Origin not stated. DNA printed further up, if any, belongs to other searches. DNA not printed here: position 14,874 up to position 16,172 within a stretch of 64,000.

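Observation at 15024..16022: Receiver (REC) domain covalently fused to the NuoE/HydC-type 2Fe-2S subunit of a soluble formate dehydrogenase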

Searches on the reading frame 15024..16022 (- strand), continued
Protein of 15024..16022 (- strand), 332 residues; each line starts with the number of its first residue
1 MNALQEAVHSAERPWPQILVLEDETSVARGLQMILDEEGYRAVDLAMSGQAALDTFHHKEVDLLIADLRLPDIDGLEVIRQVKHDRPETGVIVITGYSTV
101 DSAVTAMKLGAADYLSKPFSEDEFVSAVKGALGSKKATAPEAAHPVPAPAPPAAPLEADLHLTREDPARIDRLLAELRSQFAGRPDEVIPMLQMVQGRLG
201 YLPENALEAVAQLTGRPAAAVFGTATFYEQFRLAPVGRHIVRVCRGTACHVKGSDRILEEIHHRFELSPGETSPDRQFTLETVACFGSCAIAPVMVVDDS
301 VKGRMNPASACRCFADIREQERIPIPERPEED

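Call 10: search_solved_structures(query=window:15024-16022:-, max_evalue=1e-10, show_alignments=3)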
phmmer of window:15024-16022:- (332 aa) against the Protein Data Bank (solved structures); distinct sequences matched with E-value up to 1e-10: 153 (the best 60 are shown).
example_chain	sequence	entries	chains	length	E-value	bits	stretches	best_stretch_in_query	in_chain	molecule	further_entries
7t2r_C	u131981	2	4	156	1.9e-41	145.8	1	174-308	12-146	NiFe hydrogenase subunit C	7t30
8a6t_C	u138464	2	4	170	6.1e-38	134.3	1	174-315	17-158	Electron bifurcating hydrogenase subunit HydC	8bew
8oh5_A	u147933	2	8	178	4e-37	131.6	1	168-322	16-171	NAD-dependent formate dehydrogenase gamma subunit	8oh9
9n5u_C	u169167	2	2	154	1.7e-34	123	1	181-319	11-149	NfnC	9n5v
9bov_C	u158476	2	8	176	2.1e-34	122.7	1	173-322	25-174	NADH dehydrogenase (Ubiquinone), 24 kDa subunit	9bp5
9mqx_C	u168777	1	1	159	4.9e-32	114.9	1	172-317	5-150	NADH:ubiquinone oxidoreductase 24 kD subunit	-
7p5h_C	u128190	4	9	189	6.6e-31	111.2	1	175-322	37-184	Fe-hydrogenase, subunit gamma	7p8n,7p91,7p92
6gcs_H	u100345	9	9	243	1e-25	94.1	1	163-326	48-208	24-KDA SUBUNIT (NUHM) | Subunit NUHM of NADH:Ubiquinone Oxidoreductase (Complex I)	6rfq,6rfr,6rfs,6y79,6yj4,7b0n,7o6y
9q8i_E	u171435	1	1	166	1.3e-25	93.8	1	189-309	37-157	NADH-quinone oxidoreductase subunit E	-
6tg9_G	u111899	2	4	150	2.5e-25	92.9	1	169-316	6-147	Formate dehydrogenase subunit gamma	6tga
7p61_E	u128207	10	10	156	2.9e-25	92.7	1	189-309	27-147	NADH dehydrogenase I subunit E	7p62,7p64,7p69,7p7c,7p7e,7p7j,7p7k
7awt_E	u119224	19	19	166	3.4e-25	92.4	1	189-309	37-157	NADH-quinone oxidoreductase subunit E | NADH dehydrogenase I subunit E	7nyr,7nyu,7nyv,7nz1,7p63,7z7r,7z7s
7q4v_C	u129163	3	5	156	4.4e-25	92.1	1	185-306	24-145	Iron hydrogenase HydC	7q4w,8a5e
7zd6_2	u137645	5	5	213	6.2e-25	91.6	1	163-317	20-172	NADH dehydrogenase [ubiquinone] flavoprotein 2, mitochondrial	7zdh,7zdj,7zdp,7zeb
9w2u_E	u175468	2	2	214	6.2e-25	91.6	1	163-317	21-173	NADH dehydrogenase [ubiquinone] flavoprotein 2, mitochondrial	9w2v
3dzd_A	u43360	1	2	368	8.1e-19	71.5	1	17-139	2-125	Transcriptional regulator (NtrC family)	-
1ny5_A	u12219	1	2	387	1.3e-18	70.9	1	18-136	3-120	transcriptional regulator (NtrC family)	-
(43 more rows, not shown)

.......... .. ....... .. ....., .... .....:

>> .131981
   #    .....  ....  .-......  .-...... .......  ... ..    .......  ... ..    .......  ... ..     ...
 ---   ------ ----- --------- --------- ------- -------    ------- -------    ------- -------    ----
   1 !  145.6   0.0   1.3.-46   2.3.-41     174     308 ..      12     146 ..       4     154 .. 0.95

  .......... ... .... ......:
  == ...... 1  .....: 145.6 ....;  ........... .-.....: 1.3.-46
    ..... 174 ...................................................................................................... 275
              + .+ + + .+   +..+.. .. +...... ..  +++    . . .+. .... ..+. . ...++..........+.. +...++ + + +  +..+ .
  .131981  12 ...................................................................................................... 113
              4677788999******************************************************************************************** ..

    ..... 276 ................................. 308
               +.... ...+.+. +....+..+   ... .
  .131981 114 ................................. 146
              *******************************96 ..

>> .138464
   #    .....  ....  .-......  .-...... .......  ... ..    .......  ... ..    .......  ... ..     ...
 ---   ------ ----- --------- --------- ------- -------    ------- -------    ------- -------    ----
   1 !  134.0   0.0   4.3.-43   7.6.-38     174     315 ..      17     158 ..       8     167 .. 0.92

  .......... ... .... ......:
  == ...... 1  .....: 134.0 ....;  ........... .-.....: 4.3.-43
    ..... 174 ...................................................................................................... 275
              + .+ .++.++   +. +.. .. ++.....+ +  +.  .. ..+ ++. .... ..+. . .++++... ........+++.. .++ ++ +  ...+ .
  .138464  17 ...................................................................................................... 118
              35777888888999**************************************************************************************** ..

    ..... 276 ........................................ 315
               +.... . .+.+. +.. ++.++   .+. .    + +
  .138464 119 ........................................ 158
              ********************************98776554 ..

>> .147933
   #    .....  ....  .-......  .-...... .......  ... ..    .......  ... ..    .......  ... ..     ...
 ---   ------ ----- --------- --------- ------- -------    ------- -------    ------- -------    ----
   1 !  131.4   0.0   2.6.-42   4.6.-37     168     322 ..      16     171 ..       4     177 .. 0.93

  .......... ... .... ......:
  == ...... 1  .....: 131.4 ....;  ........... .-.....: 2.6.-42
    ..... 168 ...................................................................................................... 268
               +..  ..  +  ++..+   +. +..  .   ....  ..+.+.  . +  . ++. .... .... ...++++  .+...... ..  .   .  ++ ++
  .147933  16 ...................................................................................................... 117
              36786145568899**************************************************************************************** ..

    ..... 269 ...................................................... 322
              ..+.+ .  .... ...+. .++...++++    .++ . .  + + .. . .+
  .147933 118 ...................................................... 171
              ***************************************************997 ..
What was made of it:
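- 15063..15524 (-): NuoE/HydC/BfuC thioredoxin-like [2Fe-2S] domain (residues 167-320); Cys244, 249, 285, 289. The best solved relatives are 7t2r_C, 8a6t_C (HydC) and 8oh5_A (call 10).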

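Call 16: find_related_loci(query=A1, collection=genome_contigs, flank=10000)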
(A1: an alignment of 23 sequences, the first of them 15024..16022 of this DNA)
Query A1 (332 aa) in genome_contigs; peptide patterns used: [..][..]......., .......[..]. (x = any residue, [..] = any of these).
600 stretches matched a pattern (row limit reached: there are more); 593 encode a relative of the query (tblastn E <= 1e-3); the best 80 are kept; 80 distinct loci.
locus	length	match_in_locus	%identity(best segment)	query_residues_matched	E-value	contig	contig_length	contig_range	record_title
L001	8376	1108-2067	93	1-320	0e+0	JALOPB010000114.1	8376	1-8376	MAG: Desulfobacterales bacterium isolate Prado118 scaffold_16653, whole genome shotgun sequence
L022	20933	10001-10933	62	1-317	1e-123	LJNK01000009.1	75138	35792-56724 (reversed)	MAG: Deltaproteobacteria bacterium SG8_13 WOR_8-12_117, whole genome shotgun sequence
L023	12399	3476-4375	61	4-317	4e-123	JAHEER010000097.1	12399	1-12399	MAG: Desulfobulbaceae bacterium isolate Ww282 NODE_11641_length_12399_cov_4.758267, whole genome shotgun sequence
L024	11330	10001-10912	59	4-321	4e-120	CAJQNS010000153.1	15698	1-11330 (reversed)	MAG: uncultured Desulfofustis sp. isolate 10_20180412_Bin_METABAT_65_1 genome assembly, contig: c_000001563367, whole ge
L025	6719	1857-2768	61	1-310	3e-119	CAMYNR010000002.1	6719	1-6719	MAG: uncultured Desulfuromonadales bacterium isolate FO_M_Desulfobacterota_21 genome assembly, contig: scaffold_10184, w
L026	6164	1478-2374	60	5-317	3e-117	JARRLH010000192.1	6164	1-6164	MAG: Desulfofustis sp. isolate Spart_067_MAG scaffold_10234, whole genome shotgun sequence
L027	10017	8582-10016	58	1-256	2e-87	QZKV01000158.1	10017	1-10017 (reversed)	MAG: Desulfobacteraceae bacterium isolate SURF_4 Ga0104751_1008859, whole genome shotgun sequence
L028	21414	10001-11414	55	1-322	4e-60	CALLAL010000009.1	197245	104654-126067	MAG: uncultured bacterium isolate N1_Bin_METABAT__110_1 genome assembly, contig: c_000001387396, whole genome shotgun se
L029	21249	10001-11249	63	1-321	3e-60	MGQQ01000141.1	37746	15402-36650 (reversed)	MAG: Deltaproteobacteria bacterium RBG_16_49_23 RBG_16_scaffold_718, whole genome shotgun sequence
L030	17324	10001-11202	60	16-318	9e-59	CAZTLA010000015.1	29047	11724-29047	MAG TPA_asm: uncultured Syntrophales bacterium isolate binchicken_co232_232 genome assembly, contig: NODE_2839_length_29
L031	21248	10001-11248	60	1-321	3e-58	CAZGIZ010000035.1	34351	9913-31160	MAG TPA_asm: uncultured Desulfobacteraceae bacterium isolate binchicken_co81_519 genome assembly, contig: NODE_1451_leng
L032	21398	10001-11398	56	1-321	7e-57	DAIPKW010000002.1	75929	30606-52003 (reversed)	MAG TPA_asm: Thermodesulfobacteriota bacterium isolate CTOTU21550 NODE_259_length_75929_cov_81.878733, whole genome shot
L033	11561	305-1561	58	1-321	1e-56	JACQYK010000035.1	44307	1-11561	MAG: Deltaproteobacteria bacterium isolate NC_groundwater_1539_Pr4_S-0.65um_50_9 SR1-18-Sp65_coassembly_scaffold_8474, w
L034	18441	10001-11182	55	18-330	2e-55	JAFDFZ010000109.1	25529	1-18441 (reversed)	MAG: Deltaproteobacteria bacterium isolate Meg22_1012_Bin_121 Meg22_1012_Bin_121_scaffold_14989, whole genome shotgun se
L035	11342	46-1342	59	6-318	2e-55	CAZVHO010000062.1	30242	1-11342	MAG TPA_asm: uncultured Thermodesulfobacteriota bacterium isolate binchicken_co266_158 genome assembly, contig: NODE_256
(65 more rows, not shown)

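Call 26: list_cluster_members(proteins=[P0058, P0084, P0092, P0112, P0008, P0103, P0062, P0097, P0038, P0108])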
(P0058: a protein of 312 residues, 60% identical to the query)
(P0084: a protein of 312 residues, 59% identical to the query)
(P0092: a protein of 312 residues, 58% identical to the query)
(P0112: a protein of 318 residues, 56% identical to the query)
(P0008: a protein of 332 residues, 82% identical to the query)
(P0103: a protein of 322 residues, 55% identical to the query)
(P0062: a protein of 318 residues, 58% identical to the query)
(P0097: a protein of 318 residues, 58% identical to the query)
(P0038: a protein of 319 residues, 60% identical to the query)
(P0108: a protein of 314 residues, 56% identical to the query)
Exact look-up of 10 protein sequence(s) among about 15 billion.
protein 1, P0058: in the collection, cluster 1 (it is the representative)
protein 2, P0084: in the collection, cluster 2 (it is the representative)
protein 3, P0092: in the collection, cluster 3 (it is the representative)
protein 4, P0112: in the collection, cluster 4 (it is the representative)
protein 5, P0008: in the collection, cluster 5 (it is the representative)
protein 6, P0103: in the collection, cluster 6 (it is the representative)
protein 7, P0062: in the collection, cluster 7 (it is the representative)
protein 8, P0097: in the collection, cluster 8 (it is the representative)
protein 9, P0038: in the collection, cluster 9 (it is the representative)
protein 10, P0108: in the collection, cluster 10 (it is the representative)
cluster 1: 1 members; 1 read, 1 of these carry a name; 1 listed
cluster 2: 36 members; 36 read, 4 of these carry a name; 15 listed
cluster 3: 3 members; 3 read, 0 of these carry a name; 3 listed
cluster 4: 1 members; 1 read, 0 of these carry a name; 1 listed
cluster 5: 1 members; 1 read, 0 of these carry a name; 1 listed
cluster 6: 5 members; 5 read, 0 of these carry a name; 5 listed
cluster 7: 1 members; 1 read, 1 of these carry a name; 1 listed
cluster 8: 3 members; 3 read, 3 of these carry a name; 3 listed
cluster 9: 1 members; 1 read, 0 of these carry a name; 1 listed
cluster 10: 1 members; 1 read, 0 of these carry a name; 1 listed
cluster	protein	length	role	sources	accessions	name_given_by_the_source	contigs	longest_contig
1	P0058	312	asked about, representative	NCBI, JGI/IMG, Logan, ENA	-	NADH:ubiquinone oxidoreductase subunit E/CheY-like chemotaxis protein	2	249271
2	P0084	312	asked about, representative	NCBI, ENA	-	-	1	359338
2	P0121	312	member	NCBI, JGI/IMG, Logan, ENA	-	NADH:ubiquinone oxidoreductase subunit E/AmiR/NasT family two-component response regulator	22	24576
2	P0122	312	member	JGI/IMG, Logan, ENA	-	NADH:ubiquinone oxidoreductase subunit E/AmiR/NasT family two-component response regulator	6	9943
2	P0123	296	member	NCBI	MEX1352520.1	MAG: NADH-quinone oxidoreductase subunit NuoE, partial [Desulfobacterales bacterium]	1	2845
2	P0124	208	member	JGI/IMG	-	NADH-quinone oxidoreductase subunit E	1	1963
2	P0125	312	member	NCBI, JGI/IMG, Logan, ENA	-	-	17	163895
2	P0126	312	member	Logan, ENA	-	-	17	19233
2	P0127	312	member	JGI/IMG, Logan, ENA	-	-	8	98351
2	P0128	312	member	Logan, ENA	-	-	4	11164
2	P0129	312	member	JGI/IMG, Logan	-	-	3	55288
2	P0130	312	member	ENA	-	-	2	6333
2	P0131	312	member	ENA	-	-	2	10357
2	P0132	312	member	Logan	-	-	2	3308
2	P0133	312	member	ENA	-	-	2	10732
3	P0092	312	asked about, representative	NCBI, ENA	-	-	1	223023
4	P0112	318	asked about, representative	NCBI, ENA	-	-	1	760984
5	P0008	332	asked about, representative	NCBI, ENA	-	-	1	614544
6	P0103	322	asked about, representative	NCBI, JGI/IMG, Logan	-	-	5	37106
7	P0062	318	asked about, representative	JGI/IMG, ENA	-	NADH-quinone oxidoreductase subunit E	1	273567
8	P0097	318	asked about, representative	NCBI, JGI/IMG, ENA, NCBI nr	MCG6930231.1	MAG: NADH-quinone oxidoreductase subunit NuoE [Desulfofustis sp.] | NADH-quinone oxidoreductase subunit E | NADH-quinone oxidoreductase subunit NuoE [Desulfofustis sp.]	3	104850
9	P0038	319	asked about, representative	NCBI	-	-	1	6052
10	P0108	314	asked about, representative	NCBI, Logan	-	-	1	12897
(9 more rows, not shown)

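Call 27: find_encoding_contigs(protein=P0058, flank=10000, max_places=2)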
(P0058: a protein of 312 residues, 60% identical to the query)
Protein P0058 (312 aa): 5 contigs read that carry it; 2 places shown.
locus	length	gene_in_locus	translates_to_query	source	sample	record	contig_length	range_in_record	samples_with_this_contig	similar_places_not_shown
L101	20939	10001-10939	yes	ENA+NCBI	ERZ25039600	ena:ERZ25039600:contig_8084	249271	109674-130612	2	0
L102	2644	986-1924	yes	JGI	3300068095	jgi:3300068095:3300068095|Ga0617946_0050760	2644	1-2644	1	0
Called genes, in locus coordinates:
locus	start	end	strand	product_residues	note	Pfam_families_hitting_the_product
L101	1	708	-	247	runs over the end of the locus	PF01872:RibD_C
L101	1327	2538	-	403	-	PF01066:CDP-OH_P_transf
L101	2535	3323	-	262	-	PF13350:Y_phosphatase3, PF22784:PTP-SAK (weak)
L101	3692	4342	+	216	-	PF04264:YceI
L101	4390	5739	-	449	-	PF07992:Pyr_redox_2, PF12831:FAD_oxidored (weak), PF13738:Pyr_redox_3, PF00070:Pyr_redox, PF02852:Pyr_redox_dim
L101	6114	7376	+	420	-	PF01590:GAF, PF13185:GAF_2, PF00512:HisKA, PF02518:HATPase_c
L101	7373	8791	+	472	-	PF00072:Response_reg, PF00158:Sigma54_activat, PF14532:Sigma54_activ_2, PF00004:AAA (weak), PF07724:AAA_2 (weak), PF07728:AAA_5 (weak), PF25601:AAA_lid_14, PF02954:HTH_8 (weak)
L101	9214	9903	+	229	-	PF00072:Response_reg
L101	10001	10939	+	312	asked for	PF00072:Response_reg, PF01257:2Fe-2S_thioredx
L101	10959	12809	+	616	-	PF01257:2Fe-2S_thioredx (faint), PF01512:Complex1_51K, PF10531:SLBB (weak), PF10589:NADH_4Fe-4S, PF00037:Fer4 (faint), PF12837:Fer4_6 (faint), PF13187:Fer4_9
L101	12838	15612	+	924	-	PF00111:Fer2 (weak), PF13510:Fer2_4, PF10588:NADH-G_4Fe-4S_3, PF12838:Fer4_7, PF22117:Fer4_Nqo3, PF04879:Molybdop_Fe4S4, PF00384:Molybdopterin, PF01568:Molydop_binding, +2 more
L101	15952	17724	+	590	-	PF01590:GAF (faint), PF13185:GAF_2, PF00512:HisKA (faint), PF02518:HATPase_c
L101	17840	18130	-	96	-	PF01865:PhoU_div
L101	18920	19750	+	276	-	PF13189:Cytidylate_kin2, PF04972:BON (weak)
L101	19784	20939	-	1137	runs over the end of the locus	PF12773:DZR, PF13240:Zn_Ribbon_1 (faint), PF00211:Guanylate_cyc, PF13191:AAA_16, PF07719:TPR_2 (faint), PF13181:TPR_8 (faint), PF13374:TPR_10 (faint), PF13424:TPR_12 (weak), +1 more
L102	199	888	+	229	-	PF00072:Response_reg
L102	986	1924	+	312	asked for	PF00072:Response_reg, PF01257:2Fe-2S_thioredx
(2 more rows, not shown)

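Call 28: find_encoding_contigs(protein=P0103, flank=10000, max_places=2)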
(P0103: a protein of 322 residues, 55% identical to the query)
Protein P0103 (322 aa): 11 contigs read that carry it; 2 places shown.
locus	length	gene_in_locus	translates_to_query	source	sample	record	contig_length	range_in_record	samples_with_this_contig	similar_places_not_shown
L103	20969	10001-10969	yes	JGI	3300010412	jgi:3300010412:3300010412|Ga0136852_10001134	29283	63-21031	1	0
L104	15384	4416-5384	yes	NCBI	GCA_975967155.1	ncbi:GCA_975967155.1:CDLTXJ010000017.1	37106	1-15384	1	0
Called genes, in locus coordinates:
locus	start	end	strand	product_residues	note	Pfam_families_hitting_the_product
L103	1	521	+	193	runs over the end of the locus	?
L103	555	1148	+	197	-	PF01613:Flavin_Reduct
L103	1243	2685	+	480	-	PF00762:Ferrochelatase (weak)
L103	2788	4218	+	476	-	PF04542:Sigma70_r2, PF04539:Sigma70_r3, PF04545:Sigma70_r4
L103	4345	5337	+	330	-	PF01699:Na_Ca_ex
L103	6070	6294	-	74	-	-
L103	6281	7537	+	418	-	PF01590:GAF (weak), PF13185:GAF_2, PF13492:GAF_3 (faint), PF00512:HisKA, PF02518:HATPase_c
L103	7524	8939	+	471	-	PF00072:Response_reg, PF00158:Sigma54_activat, PF14532:Sigma54_activ_2, PF07728:AAA_5 (weak), PF25601:AAA_lid_14, PF02954:HTH_8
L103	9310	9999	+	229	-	PF23198:PDE8A_N (weak), PF00072:Response_reg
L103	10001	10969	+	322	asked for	PF00072:Response_reg, PF01257:2Fe-2S_thioredx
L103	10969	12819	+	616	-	PF01257:2Fe-2S_thioredx (weak), PF01512:Complex1_51K, PF10589:NADH_4Fe-4S, PF00037:Fer4, PF12797:Fer4_2 (weak), PF12837:Fer4_6 (weak), PF12838:Fer4_7 (weak), PF14697:Fer4_21, +1 more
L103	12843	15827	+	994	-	PF13510:Fer2_4, PF10588:NADH-G_4Fe-4S_3, PF12838:Fer4_7, PF14697:Fer4_21 (weak), PF22117:Fer4_Nqo3, PF04879:Molybdop_Fe4S4, PF00384:Molybdopterin, PF01568:Molydop_binding, +1 more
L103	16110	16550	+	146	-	-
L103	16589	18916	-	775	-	-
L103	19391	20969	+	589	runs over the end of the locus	PF00474:SSF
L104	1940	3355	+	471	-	PF00072:Response_reg, PF00158:Sigma54_activat, PF14532:Sigma54_activ_2, PF07728:AAA_5 (weak), PF25601:AAA_lid_14, PF02954:HTH_8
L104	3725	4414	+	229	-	PF23198:PDE8A_N (weak), PF00072:Response_reg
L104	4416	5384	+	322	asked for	PF00072:Response_reg, PF01257:2Fe-2S_thioredx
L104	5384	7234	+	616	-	PF01257:2Fe-2S_thioredx (weak), PF01512:Complex1_51K, PF10589:NADH_4Fe-4S, PF00037:Fer4, PF12797:Fer4_2 (weak), PF12837:Fer4_6 (weak), PF12838:Fer4_7 (weak), PF14697:Fer4_21, +1 more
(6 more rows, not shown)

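Call 44: predict_structure(alignment_id=A1)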
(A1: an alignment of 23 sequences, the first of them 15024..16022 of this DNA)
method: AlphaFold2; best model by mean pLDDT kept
length: 332 residues; sequences in the alignment: 23
mean_pLDDT: 73.4   pTM: 0.43
mean pLDDT of the five models: 73.4, 73.1, 70.9, 68.6, 66.8
residues with pLDDT >= 90: 53; 70-90: 163; 50-70: 61; < 50: 55
segments of 3 or more residues with pLDDT < 50: 1-11, 136-161, 231-236, 324-332
pLDDT, mean of each block of 10 residues (from residue 1): 37 81 85 91 91 89 89 85 90 74 82 85 90 59 42 43 75 88 76 75 83 79 61 53 62 75 82 75 58 62 75 83 49 42
secondary structure, 60 per line:
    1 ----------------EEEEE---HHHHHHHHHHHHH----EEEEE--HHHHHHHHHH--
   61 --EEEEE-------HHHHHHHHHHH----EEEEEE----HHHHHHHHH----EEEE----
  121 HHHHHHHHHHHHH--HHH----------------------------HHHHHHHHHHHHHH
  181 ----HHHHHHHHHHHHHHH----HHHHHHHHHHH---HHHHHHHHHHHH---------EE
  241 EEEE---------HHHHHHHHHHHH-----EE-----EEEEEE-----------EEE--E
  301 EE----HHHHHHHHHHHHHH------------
elements in order: E17-21 H25-37 E42-46 H49-58 E63-67 H75-85 E90-95 H100-108 E113-116 H121-133 H167-180 H185-199 H204-214 H218-229 E239-244 H254-265 E278-283 E295-297 E300-302 H307-320
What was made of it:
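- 15624..15974 (-): Receiver domain (residues 17-133); phospho-acceptor Asp67 codon at 15822-15824. The AF2 model shows a (beta-alpha)5 order (call 44).
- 15525..15623 (-): Ala/Pro-rich linker (residues 134-166). pLDDT is below 50 for residues 136-161 (call 44).
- On Response regulator receiver domain (CheY-like, PF00072): The AF2 model has five strand-helix pairs over residues 17-133 with pLDDT mostly 80-90 (call 44).
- The linker is disordered and hypervariable, and the monomer model shows no docking of REC on its own NuoE domain (pTM 0.43, call 44). The flexible tether and the lack of predicted docking (call 44) fit a domain that only needs to meet the kinase. The linker suggests a tethered binding module (call 44).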

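Call 60: search_protein_representatives(protein=window:15024-16022:-)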
Query: 332 residues. Proteins with E-value up to 0.001 (for the whole library): 620955; up to 1e-10: 75393; up to 1e-30: 344. The best 150 are listed.
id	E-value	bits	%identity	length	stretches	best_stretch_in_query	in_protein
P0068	4.1e-113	394.5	58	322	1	1-313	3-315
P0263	2.7e-111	388.5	55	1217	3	15-153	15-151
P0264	2.7e-77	276.8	51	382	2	14-161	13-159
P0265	2.1e-74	267.3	56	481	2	17-139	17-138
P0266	4.9e-73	262.8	57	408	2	3-137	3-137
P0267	1.2e-69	251.7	63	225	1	107-311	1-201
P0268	3.8e-66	240.2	57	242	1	11-241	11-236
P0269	5.2e-59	216.7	31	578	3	16-301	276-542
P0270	1.1e-56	209.1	55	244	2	21-138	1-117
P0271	5.2e-52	193.7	39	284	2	175-305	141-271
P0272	4.3e-51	190.7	57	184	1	164-315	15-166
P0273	1.7e-50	188.7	35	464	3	17-137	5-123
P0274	2.5e-49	184.9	63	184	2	31-139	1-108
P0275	6.1e-49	183.7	35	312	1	16-315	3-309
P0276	6.1e-49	183.6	41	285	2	174-300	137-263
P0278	3.6e-48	181.1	38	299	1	17-301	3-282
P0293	3.4e-43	164.8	35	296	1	17-319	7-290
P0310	1.3e-39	153.0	35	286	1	17-313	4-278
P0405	1.2e-34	136.7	30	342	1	17-325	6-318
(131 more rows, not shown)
